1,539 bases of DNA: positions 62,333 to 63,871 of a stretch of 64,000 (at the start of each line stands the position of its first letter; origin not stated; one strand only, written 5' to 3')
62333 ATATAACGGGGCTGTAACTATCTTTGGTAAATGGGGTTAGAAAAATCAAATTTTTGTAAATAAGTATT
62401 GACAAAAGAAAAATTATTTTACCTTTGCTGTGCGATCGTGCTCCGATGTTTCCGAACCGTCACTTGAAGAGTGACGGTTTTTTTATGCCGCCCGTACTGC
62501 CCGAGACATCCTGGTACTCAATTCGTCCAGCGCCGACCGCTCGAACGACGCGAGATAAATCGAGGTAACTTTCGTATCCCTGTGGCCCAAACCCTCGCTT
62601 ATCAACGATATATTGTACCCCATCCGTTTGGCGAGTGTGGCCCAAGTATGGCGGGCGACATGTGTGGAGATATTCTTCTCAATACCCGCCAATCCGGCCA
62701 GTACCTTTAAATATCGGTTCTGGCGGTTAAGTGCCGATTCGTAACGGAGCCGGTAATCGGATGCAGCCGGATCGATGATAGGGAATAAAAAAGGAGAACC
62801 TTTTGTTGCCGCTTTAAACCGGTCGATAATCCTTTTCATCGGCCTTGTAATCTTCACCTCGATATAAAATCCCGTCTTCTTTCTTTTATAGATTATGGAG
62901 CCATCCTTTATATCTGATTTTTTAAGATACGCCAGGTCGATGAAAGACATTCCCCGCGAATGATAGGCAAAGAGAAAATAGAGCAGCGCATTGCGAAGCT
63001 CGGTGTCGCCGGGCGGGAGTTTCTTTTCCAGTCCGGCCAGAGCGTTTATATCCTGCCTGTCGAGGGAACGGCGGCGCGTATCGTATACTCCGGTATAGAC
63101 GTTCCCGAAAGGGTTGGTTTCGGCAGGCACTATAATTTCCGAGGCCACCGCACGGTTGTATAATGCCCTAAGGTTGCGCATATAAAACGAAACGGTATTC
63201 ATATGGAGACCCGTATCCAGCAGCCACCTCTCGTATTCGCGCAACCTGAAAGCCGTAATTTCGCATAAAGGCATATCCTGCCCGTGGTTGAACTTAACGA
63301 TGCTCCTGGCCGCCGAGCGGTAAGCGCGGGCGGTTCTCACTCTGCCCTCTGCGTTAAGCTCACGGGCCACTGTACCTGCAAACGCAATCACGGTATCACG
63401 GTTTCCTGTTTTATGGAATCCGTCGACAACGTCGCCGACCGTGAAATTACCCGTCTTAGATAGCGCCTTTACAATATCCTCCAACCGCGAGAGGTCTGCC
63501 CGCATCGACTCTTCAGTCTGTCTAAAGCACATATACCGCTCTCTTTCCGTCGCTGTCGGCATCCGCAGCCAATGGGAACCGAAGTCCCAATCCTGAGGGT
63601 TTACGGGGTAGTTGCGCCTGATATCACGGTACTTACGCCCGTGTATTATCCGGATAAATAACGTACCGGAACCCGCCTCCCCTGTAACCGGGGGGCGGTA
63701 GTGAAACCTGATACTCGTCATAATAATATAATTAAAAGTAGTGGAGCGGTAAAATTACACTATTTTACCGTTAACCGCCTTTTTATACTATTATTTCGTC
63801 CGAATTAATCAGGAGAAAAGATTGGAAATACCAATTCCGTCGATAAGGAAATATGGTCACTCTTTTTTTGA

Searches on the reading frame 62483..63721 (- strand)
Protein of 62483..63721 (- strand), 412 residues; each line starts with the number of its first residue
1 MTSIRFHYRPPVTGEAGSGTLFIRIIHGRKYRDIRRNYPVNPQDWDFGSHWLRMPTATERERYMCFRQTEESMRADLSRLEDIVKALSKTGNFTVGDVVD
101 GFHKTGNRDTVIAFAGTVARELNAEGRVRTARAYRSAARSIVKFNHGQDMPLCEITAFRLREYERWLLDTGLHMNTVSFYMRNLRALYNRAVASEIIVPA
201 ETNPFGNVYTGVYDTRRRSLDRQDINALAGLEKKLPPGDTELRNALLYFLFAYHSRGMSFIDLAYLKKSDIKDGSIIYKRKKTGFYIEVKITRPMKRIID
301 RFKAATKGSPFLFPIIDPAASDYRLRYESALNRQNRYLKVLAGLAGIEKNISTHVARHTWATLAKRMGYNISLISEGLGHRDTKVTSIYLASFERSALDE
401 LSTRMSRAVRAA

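Call 12: search_protein_families(library=pfam, proteins=[window:62483-63721:-], max_evalue=0.01)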
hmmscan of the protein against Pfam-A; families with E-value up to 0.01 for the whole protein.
window:62483-63721:- (412 aa): 4 families
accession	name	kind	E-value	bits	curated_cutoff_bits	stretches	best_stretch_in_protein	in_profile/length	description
PF13102.12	Phage_int_SAM_5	-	2.2e-16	60.5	22.3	1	110-198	1-89/98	Phage integrase SAM-like domain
PF00589.27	Phage_integrase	-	3.9e-12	46.7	27.1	1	223-393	6-169/172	Phage integrase family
PF17293.8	Arm-DNA-bind_5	-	0.0015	19.4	22.6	1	17-92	12-80/87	Arm DNA-binding domain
PF13495.12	Phage_int_SAM_4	-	0.0071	17.2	27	0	129-195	17-82/85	Phage integrase, N-terminal SAM-like domain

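Call 17: find_homologous_proteins(query=window:62483-63721:-, max_evalue=1e-20)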
Query window:62483-63721:- (412 aa): 1802 proteins with E <= 1e-20 among 8000 candidates; the best 120 are listed.
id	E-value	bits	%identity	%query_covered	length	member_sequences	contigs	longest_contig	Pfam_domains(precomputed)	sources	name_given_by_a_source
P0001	2.1e-227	773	100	85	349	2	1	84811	PF13102.13,PF00589.28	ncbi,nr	ncbi:MAG: site-specific integrase [Rikenellaceae bacterium]|nr:site-specific integrase [Rikenellacea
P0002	4.1e-195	666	73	100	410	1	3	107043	PF13102.13,PF00589.28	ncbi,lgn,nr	ncbi:MAG: site-specific integrase [Alistipes sp.]|nr:site-specific integrase [Alistipes sp.]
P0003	1.1e-190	652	73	100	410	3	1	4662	PF13102.13,PF00589.28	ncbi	-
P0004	1.7e-186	638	71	100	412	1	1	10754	PF13102.13,PF00589.28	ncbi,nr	ncbi:MAG: site-specific integrase [Rikenellaceae bacterium]|nr:site-specific integrase [Rikenellacea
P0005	5.8e-186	636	69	100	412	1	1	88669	PF13102.13,PF00589.28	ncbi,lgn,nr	ncbi:MAG: site-specific integrase [Alistipes sp.]|nr:site-specific integrase [Alistipes sp.]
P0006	1.9e-168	579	65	100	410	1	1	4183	PF13102.13,PF00589.28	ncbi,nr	ncbi:MAG: site-specific integrase [Rikenellaceae bacterium]|nr:site-specific integrase [Rikenellacea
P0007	3.2e-166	571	63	100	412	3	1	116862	PF13102.13,PF00589.28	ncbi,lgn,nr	ncbi:MAG: site-specific integrase [Alistipes sp.]|nr:site-specific integrase [Alistipes sp.]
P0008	5.1e-161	554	61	100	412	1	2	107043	PF13102.13,PF00589.28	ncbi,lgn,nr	ncbi:MAG: site-specific integrase [Alistipes sp.]|nr:site-specific integrase [Alistipes sp.]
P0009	3.2e-160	551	62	100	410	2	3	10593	PF13102.13,PF00589.28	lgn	-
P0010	4.5e-141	488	57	100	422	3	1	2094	PF13102.13,PF00589.28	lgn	-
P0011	4.8e-137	475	68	76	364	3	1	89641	PF13102.13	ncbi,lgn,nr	ncbi:MAG: site-specific integrase [Alistipes sp.]|nr:site-specific integrase [Alistipes sp.]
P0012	3.2e-131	456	51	100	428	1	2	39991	PF13102.13,PF00589.28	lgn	-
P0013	1.7e-130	454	54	96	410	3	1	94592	PF13102.13,PF00589.28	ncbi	-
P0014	4.0e-130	452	53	100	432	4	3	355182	PF13102.13,PF00589.28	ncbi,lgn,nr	ncbi:MAG: site-specific integrase [Bacteroides sp.]|nr:site-specific integrase [Bacteroides sp.]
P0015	4.7e-130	452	52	100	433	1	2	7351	PF13102.13,PF00589.28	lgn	-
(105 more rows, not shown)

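Call 19: find_related_loci(query=A2, collection=genome_contigs, flank=2500)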
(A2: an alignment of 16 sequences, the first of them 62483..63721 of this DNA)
Query A2 (412 aa) in genome_contigs; peptide patterns used: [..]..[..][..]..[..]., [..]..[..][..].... (x = any residue, [..] = any of these).
425 stretches matched a pattern; 398 encode a relative of the query (tblastn E <= 1e-3); the best 80 are kept; 80 distinct loci.
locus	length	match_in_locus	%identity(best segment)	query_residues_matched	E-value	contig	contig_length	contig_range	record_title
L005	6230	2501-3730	73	1-412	0e+0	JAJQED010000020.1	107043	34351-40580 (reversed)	MAG: Alistipes sp. isolate MI.5_1 NODE_26_length_107043_cov_42.372042, whole genome shotgun sequence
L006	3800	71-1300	72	1-412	0e+0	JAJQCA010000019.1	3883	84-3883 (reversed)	MAG: Alistipes sp. isolate C.6_1 NODE_2631_length_3883_cov_19.988506, whole genome shotgun sequence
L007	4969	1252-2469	71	1-406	0e+0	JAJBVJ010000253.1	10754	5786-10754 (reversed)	MAG: Rikenellaceae bacterium isolate U_127140 U_127140=NODE_421_length_10754_cov_8.832227, whole genome shotgun sequence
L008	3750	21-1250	65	1-412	0e+0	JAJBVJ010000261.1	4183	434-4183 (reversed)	MAG: Rikenellaceae bacterium isolate U_127140 U_127140=NODE_1278_length_4183_cov_8.367248, whole genome shotgun sequence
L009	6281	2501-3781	55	1-412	8e-147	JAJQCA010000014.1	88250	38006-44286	MAG: Alistipes sp. isolate C.6_1 NODE_44_length_88250_cov_10.751120, whole genome shotgun sequence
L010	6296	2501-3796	52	1-412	2e-142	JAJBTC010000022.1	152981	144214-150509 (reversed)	MAG: Bacteroides sp. isolate U_126749 U_126749=NODE_7_length_152981_cov_16.138511, whole genome shotgun sequence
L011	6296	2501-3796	53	1-412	3e-140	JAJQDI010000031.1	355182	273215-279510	MAG: Bacteroides sp. isolate MI.10_1 NODE_3_length_355182_cov_32.097250, whole genome shotgun sequence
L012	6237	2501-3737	68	1-412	9e-170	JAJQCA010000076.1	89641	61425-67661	MAG: Alistipes sp. isolate C.6_1 NODE_42_length_89641_cov_10.466010, whole genome shotgun sequence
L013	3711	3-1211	49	30-412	4e-119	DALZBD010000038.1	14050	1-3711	MAG TPA_asm: Bacteroides sp. isolate CTOTU47028 NODE_191_length_14050_cov_5.129046, whole genome shotgun sequence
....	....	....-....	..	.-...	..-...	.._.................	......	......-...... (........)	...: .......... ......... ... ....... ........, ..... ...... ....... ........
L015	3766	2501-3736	69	1-412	0e+0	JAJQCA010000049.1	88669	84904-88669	MAG: Alistipes sp. isolate C.6_1 NODE_43_length_88669_cov_11.311181, whole genome shotgun sequence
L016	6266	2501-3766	43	1-409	2e-112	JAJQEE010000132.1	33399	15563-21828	MAG: Tannerellaceae bacterium isolate MI.5_5 NODE_256_length_33399_cov_11.115313, whole genome shotgun sequence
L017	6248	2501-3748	44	1-412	1e-106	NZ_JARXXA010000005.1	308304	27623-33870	Parabacteroides sp. PH5-46 Ga0505210_05, whole genome shotgun sequence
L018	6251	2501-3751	41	1-410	3e-104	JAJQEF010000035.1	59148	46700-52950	MAG: Rikenellaceae bacterium isolate MI.7_1 NODE_64_length_59148_cov_11.219721, whole genome shotgun sequence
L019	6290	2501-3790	42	1-409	4e-104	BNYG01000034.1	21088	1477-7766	Bacteroidia bacterium PG1894_40 DNA, sequence034, whole genome shotgun sequence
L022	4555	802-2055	41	1-411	7e-101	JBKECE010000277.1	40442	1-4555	MAG: Dysgonomonas sp. isolate VLC_054 k121_9523147, whole genome shotgun sequence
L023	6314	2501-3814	42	1-410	4e-100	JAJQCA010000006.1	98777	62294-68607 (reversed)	MAG: Alistipes sp. isolate C.6_1 NODE_37_length_98777_cov_10.938160, whole genome shotgun sequence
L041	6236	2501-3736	41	1-412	4e-93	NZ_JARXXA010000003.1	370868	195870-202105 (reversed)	Parabacteroides sp. PH5-46 Ga0505210_03, whole genome shotgun sequence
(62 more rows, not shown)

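Call 23: find_encoding_contigs(protein=window:62483-63721:-, flank=1500, max_places=10)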
Protein window:62483-63721:- (412 aa): 3 contigs read that carry it; 3 places shown.
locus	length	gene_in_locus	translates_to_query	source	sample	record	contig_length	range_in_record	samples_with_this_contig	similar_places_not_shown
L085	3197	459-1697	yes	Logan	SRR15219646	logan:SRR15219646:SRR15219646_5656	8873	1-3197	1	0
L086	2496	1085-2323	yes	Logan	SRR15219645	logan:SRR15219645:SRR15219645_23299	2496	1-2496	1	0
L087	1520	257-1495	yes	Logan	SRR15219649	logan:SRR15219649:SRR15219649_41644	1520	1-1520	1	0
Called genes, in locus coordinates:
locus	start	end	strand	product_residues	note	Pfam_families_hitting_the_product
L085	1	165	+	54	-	?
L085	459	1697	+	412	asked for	PF13102:Phage_int_SAM_5, PF00589:Phage_integrase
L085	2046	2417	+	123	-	-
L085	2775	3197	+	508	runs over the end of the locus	PF06321:P_gingi_FimA (weak), PF15495:Fimbrillin_C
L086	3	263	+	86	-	?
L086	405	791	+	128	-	PF01258:zf-dskA_traR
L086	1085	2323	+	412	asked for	PF13102:Phage_int_SAM_5, PF00589:Phage_integrase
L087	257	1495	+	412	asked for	PF13102:Phage_int_SAM_5, PF00589:Phage_integrase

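Call 31: search_protein_families(library=ncbifam, proteins=[window:62483-63721:-], max_evalue=0.01)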
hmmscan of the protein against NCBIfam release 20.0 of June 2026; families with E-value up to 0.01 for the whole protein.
window:62483-63721:- (412 aa): 11 families
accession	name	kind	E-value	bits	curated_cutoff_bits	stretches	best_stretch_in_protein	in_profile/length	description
NF040815.2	recomb_XerA_Arch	equivalog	5.5e-15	55.6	220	1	129-391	15-253/263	site-specific tyrosine recombinase/integron integrase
NF001399.0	PRK00283.1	subfamily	3.9e-12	46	279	1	129-390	25-281/300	tyrosine recombinase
TIGR02225.1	recomb_XerD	equivalog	4.1e-12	46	329.6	1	128-401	15-282/290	site-specific tyrosine recombinase XerD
TIGR02249.1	integrase_gron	subfamily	1.3e-09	37.8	265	1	334-398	242-306/315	integron integrase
TIGR02224.1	recomb_XerC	equivalog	2e-07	30.7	335.15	1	129-390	16-275/295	tyrosine recombinase XerC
NF011946.0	PRK15417.1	equivalog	1.1e-05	24.8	435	1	336-391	259-314/337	integron integrase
NF003462.0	PRK05084.1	equivalog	1.4e-05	24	267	1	349-394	301-346/360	tyrosine recombinase XerS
NF007370.0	PRK09870.1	subfamily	2.6e-05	23.9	221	1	217-392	10-179/200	tyrosine-type DNA invertase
NF007371.0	PRK09871.1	subfamily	3e-05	23.6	222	1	216-392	3-174/198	tyrosine-type DNA invertase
NF041502.1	integrase_1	equivalog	0.00056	18.7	350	1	337-395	305-363/484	site-specific integrase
NF002331.0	PRK01287.1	subfamily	0.0066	15.5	371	0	345-390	265-310/365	site-specific tyrosine recombinase XerC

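Call 36: search_protein_families(library=pfam, proteins=[L009:4446-4979:+, L023:4350-4769:+, L005:4097-4471:+, L008:1605-1982:+], max_evalue=1)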
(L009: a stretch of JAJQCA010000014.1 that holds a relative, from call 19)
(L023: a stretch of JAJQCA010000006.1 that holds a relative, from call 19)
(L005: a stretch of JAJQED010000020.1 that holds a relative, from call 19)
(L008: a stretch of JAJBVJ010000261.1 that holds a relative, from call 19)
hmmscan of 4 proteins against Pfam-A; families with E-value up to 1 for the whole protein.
L009:4446-4979:+ (178 aa): 2 families
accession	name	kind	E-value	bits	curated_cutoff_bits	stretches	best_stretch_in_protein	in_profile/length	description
PF09339.16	HTH_IclR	-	0.00022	21.4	22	1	45-78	18-51/52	IclR helix-turn-helix domain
PF25787.1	HTH_SB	-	0.24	11.6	43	1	55-73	32-50/53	Sleeping Beauty transposase HTH domain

L023:4350-4769:+ (140 aa): 5 families
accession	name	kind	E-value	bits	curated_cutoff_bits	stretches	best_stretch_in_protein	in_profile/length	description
PF02082.26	Rrf2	-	4.3e-05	24.1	30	1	10-137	2-132/132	Iron-dependent Transcriptional regulator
PF13412.12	HTH_24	-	0.0074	16.3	21.9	1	30-59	17-46/48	Winged helix-turn-helix DNA-binding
PF17782.7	DprA_WH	-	0.023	15.1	22.9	1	29-61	24-56/61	DprA winged helix domain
PF24409.1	wHTH-PRTase_assc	-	0.12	12.9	27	1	29-65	9-46/83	wHTH-PRTase associated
PF05428.17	CRF-BP_N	-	0.2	11.9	25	1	77-116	53-92/127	Corticotropin-releasing factor binding protein N-terminal domain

L005:4097-4471:+ (125 aa): 0 families

L008:1605-1982:+ (126 aa): 1 family
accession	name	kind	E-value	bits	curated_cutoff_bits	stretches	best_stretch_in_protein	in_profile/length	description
PF17727.6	CtsR_C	-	0.11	13.2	23.8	1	43-71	14-42/72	CtsR C-terminal dimerization domain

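Call 65: find_encoding_contigs(protein=P0002, flank=1200, max_places=10)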
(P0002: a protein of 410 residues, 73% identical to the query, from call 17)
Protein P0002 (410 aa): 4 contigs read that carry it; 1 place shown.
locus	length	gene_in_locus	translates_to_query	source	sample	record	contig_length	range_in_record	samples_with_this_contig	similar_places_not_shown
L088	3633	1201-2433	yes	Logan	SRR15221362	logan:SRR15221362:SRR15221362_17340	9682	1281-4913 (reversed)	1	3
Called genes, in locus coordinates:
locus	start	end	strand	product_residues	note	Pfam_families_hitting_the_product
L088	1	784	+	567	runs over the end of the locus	-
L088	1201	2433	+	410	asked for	PF13102:Phage_int_SAM_5, PF00589:Phage_integrase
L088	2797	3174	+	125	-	-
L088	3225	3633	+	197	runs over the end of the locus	PF12099:DUF3575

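Call 66: find_encoding_contigs(protein=P0009, flank=1200, max_places=10)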
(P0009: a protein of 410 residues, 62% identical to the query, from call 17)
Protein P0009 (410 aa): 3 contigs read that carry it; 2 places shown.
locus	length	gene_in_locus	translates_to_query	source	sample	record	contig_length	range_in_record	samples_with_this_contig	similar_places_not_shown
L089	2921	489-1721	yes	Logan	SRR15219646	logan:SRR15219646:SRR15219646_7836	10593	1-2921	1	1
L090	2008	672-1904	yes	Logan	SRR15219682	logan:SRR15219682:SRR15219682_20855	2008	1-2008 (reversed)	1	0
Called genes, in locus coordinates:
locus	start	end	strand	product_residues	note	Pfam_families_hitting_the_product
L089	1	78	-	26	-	?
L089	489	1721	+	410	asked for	PF13102:Phage_int_SAM_5, PF00589:Phage_integrase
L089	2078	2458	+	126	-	-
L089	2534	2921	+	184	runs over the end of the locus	PF12099:DUF3575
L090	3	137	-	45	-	?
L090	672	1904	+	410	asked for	PF13102:Phage_int_SAM_5, PF00589:Phage_integrase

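Call 69: find_encoding_contigs(protein=P0007, flank=1200, max_places=10)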
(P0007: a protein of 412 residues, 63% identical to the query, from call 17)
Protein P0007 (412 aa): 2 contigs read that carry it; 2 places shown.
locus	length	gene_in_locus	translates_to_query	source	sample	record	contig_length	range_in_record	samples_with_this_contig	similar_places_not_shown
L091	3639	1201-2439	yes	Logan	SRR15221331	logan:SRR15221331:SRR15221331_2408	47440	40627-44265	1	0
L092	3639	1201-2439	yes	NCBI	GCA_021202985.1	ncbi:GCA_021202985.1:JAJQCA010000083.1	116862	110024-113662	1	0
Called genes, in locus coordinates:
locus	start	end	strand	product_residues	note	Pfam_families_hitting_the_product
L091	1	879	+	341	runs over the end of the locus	PF00106:adh_short (weak), PF01073:3Beta_HSD, PF01370:Epimerase, PF02719:Polysacc_synt_2, PF04321:RmlD_sub_bind, PF13460:NAD_binding_10 (weak), PF16363:GDP_Man_Dehyd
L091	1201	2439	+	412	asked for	PF13102:Phage_int_SAM_5, PF00589:Phage_integrase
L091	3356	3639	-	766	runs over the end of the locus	PF17389:Bac_rhamnosid6H, PF17390:Bac_rhamnosid_C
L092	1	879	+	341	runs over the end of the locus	PF00106:adh_short (weak), PF01073:3Beta_HSD, PF01370:Epimerase, PF02719:Polysacc_synt_2, PF04321:RmlD_sub_bind, PF13460:NAD_binding_10 (weak), PF16363:GDP_Man_Dehyd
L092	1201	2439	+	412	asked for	PF13102:Phage_int_SAM_5, PF00589:Phage_integrase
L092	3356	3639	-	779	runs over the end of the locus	PF17389:Bac_rhamnosid6H, PF17390:Bac_rhamnosid_C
